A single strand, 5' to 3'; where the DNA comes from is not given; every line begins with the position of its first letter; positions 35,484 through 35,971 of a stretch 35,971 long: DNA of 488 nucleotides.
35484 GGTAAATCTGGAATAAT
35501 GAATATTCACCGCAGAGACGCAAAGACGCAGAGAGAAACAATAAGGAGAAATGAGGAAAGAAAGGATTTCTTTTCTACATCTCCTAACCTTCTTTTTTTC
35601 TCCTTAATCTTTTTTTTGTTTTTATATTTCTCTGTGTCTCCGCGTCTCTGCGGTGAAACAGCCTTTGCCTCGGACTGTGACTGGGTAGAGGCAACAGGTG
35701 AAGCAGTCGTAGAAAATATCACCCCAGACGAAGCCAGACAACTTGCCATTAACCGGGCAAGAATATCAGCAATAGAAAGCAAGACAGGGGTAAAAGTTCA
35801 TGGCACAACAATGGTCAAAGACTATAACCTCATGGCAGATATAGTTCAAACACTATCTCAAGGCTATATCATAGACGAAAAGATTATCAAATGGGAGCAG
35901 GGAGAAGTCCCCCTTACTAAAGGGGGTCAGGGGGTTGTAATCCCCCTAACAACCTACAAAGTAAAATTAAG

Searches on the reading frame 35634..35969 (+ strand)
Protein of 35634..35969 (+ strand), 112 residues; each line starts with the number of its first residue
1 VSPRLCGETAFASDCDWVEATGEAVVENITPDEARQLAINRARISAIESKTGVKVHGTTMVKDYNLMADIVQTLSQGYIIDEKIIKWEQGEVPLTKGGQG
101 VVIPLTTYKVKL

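Call 56: search_protein_representatives(protein=window:35634-35969:+)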
Query: 112 residues. Proteins with E-value up to 0.001 (for the whole library): 169; up to 1e-10: 36; up to 1e-30: 2. The best 150 are listed.
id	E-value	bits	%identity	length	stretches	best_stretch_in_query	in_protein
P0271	1.3e-44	167.0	83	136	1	9-102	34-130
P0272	3.1e-43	162.5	78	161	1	4-100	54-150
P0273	1.4e-24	102.5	56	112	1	3-90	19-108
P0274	5.1e-24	100.7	53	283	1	4-93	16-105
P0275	4.2e-22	94.6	48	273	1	10-112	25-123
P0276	1.2e-20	89.9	52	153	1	12-111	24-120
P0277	1.7e-19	86.2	45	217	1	10-89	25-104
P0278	5.9e-17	78.0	48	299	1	11-91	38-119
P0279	7.3e-17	77.7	47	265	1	9-94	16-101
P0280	9.1e-17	77.4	43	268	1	10-91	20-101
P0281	1.6e-16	76.7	49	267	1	13-91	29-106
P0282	5.0e-16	75.0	42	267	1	5-92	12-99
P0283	8.2e-16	74.3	46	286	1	12-89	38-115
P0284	5.8e-15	71.6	47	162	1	16-94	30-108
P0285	1.1e-14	70.8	38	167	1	14-105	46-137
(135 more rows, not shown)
